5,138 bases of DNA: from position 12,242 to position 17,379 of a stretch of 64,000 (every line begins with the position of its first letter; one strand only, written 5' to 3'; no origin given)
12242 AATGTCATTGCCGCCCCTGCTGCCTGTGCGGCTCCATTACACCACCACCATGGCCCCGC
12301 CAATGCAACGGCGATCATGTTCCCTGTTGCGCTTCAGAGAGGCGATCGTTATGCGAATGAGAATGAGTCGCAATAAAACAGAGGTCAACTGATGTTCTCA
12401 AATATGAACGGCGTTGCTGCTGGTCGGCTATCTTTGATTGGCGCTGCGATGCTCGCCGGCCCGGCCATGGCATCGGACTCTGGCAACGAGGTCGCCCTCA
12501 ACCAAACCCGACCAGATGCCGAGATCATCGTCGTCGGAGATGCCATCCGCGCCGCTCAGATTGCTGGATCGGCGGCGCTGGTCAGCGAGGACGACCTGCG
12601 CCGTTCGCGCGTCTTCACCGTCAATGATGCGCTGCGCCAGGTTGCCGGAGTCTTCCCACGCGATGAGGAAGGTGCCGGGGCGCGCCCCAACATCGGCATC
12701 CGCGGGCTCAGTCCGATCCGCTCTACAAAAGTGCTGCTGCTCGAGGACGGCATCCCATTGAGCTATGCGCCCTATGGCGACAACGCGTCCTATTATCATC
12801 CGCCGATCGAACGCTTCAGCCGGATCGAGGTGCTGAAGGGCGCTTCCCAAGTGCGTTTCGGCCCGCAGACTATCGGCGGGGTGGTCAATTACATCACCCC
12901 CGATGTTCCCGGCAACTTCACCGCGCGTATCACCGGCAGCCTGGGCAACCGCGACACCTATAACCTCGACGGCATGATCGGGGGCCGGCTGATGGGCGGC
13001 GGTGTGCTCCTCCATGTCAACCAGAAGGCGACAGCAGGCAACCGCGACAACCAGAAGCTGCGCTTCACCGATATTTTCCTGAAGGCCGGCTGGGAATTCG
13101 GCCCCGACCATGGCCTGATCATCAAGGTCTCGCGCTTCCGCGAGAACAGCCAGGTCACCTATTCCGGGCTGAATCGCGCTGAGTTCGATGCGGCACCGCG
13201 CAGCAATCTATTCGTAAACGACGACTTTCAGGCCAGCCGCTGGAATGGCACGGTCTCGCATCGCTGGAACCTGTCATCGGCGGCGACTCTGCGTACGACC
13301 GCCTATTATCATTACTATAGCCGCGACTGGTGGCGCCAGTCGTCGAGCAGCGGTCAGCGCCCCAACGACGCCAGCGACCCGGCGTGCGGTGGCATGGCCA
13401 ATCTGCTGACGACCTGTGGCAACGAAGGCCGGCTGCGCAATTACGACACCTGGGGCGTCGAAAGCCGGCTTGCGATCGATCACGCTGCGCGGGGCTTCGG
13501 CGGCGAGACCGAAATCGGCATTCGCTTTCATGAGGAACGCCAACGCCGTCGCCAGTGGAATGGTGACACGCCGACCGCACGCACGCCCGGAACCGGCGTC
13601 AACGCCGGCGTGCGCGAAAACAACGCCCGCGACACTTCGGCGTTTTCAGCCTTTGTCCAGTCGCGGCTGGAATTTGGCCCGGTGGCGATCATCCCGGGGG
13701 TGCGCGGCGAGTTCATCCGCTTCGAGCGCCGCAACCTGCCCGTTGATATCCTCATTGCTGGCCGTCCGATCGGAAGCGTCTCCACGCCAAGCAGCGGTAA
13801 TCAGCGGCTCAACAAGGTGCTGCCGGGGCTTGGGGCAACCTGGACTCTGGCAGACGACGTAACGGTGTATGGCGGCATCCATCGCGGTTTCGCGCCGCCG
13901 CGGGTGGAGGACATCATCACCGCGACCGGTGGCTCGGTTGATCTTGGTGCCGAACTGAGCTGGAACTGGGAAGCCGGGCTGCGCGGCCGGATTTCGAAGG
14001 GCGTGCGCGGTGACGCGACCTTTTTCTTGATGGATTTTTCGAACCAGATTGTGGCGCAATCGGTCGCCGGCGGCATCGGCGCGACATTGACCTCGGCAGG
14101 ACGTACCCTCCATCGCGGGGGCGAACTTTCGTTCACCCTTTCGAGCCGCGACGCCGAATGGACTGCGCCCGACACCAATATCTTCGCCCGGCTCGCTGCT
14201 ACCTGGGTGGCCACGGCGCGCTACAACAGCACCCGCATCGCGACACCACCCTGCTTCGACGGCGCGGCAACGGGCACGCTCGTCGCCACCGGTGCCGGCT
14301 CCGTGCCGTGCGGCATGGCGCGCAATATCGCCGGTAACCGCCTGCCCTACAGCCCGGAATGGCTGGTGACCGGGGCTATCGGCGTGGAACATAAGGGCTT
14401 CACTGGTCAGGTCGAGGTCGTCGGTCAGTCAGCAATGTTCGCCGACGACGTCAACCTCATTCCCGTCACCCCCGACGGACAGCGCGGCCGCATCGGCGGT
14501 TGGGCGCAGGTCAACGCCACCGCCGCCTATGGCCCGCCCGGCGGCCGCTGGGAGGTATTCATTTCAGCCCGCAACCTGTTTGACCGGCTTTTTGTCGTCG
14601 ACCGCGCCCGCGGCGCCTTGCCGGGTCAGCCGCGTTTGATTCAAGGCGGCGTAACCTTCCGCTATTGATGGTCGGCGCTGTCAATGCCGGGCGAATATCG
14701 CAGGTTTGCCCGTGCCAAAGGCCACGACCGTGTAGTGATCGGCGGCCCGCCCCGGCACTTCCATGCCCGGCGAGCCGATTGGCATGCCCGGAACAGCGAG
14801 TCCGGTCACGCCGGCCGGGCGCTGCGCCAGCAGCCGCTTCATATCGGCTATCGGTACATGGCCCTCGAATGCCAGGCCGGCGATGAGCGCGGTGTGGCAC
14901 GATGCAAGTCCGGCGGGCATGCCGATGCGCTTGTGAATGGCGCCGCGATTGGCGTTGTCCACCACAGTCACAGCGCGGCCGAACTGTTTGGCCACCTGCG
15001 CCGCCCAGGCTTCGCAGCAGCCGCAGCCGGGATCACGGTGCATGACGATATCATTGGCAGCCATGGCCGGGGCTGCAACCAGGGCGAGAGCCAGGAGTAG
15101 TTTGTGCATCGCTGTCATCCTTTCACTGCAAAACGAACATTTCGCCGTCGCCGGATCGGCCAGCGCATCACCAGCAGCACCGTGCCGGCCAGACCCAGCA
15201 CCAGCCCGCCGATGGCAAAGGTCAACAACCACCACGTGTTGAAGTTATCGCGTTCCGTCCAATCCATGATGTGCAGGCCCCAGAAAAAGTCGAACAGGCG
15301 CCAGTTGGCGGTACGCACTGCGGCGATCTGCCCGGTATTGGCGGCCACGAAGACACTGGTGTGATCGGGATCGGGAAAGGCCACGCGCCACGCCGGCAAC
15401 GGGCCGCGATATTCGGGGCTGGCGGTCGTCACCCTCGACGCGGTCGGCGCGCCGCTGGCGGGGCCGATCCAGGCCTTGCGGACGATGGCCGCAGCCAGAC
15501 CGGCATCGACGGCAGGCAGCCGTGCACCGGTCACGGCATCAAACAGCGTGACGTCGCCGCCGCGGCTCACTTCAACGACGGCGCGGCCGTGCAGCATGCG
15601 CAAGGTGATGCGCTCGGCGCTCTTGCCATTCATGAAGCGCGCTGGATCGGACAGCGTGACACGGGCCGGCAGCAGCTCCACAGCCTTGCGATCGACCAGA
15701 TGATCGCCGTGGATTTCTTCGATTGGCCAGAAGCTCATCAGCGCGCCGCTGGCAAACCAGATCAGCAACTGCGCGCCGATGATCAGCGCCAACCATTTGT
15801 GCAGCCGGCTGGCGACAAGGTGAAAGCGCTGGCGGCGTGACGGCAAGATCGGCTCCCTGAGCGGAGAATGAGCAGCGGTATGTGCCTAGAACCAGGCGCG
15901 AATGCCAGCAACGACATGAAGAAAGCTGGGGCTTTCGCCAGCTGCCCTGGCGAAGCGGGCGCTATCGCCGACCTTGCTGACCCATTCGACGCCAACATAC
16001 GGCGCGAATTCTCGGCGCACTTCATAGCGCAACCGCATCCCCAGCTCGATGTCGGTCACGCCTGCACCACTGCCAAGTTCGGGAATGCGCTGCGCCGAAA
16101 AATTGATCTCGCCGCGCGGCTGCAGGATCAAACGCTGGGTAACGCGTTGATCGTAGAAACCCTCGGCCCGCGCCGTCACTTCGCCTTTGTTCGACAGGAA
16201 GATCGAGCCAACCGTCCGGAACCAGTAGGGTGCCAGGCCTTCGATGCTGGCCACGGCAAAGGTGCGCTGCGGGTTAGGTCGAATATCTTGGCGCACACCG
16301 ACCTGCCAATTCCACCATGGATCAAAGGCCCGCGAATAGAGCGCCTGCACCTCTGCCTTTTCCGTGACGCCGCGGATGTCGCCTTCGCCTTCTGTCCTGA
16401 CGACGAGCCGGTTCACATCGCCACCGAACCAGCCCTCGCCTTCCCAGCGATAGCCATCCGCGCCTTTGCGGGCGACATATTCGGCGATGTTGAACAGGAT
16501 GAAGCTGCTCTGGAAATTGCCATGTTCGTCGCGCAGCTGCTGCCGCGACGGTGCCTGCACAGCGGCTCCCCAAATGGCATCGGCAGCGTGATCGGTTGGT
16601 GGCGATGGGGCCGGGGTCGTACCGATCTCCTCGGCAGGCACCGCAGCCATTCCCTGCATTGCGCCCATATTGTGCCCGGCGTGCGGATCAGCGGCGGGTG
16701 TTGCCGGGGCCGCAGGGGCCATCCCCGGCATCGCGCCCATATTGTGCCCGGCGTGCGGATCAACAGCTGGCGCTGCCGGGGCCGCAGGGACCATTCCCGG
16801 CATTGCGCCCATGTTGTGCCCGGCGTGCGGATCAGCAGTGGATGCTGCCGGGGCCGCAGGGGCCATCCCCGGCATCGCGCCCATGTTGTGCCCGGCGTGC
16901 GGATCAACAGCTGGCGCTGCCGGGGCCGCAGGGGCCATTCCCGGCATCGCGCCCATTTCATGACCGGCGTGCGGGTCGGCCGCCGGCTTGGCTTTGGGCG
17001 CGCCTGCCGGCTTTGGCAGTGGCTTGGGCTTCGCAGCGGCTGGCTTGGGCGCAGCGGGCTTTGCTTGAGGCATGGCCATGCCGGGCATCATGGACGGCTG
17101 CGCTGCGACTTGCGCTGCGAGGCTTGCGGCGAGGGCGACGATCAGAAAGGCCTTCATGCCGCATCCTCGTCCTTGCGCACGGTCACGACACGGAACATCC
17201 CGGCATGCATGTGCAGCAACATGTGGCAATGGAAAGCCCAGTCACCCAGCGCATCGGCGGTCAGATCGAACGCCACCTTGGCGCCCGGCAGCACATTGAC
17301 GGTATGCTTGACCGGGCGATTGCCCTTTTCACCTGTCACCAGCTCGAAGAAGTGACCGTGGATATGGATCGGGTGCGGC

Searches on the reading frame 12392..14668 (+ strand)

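Call 41: search_protein_families(library=pfam, proteins=[window:12392-14668:+], max_evalue=0.001)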
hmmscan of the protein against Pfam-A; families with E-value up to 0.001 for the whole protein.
window:12392-14668:+ (758 aa): 2 families
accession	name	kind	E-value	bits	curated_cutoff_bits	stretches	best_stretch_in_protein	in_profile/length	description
PF00593.30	TonB_dep_Rec_b-barrel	-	6.9e-40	138.7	27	1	264-729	42-436/436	TonB dependent receptor-like, beta-barrel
PF07715.20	Plug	-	2.3e-19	70.3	23.9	1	56-164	4-107/107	TonB-dependent Receptor Plug Domain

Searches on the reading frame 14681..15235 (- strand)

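Call 9: search_protein_families(library=pfam, proteins=[window:14681-15235:-], max_evalue=0.01)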
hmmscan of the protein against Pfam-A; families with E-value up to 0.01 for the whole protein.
window:14681-15235:- (184 aa): 1 family
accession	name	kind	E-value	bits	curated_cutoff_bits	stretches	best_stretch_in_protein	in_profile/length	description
PF04214.18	DUF411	-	1.6e-24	85.8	27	1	110-158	1-48/48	Protein of unknown function, DUF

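Call 10: search_protein_families(library=ncbifam, proteins=[window:14681-15235:-], max_evalue=0.01)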
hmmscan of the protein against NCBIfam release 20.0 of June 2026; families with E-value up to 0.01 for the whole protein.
window:14681-15235:- (184 aa): 0 families

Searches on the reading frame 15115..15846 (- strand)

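Call 9: search_protein_families(library=pfam, proteins=[window:15115-15846:-], max_evalue=0.01)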
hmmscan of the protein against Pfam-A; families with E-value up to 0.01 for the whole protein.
window:15115-15846:- (243 aa): 1 family
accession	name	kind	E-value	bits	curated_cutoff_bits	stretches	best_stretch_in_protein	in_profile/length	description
PF03929.21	PepSY_TM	-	1.4e-10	41.9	28.8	1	14-235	2-163/295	PepSY-associated TM region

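Call 10: search_protein_families(library=ncbifam, proteins=[window:15115-15846:-], max_evalue=0.01)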
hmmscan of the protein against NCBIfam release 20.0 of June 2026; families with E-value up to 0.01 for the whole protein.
window:15115-15846:- (243 aa): 0 families

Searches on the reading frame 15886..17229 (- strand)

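Call 9: search_protein_families(library=pfam, proteins=[window:15886-17229:-], max_evalue=0.01)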
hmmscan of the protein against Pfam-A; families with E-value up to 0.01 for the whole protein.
window:15886-17229:- (447 aa): 1 family
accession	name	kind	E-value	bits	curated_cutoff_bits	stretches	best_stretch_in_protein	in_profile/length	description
PF05275.17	CopB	-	1.3e-80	270.4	27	1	243-447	4-208/208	Copper resistance protein B precursor (CopB)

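Call 10: search_protein_families(library=ncbifam, proteins=[window:15886-17229:-], max_evalue=0.01)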
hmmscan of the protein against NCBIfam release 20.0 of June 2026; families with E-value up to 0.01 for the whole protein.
window:15886-17229:- (447 aa): 0 families
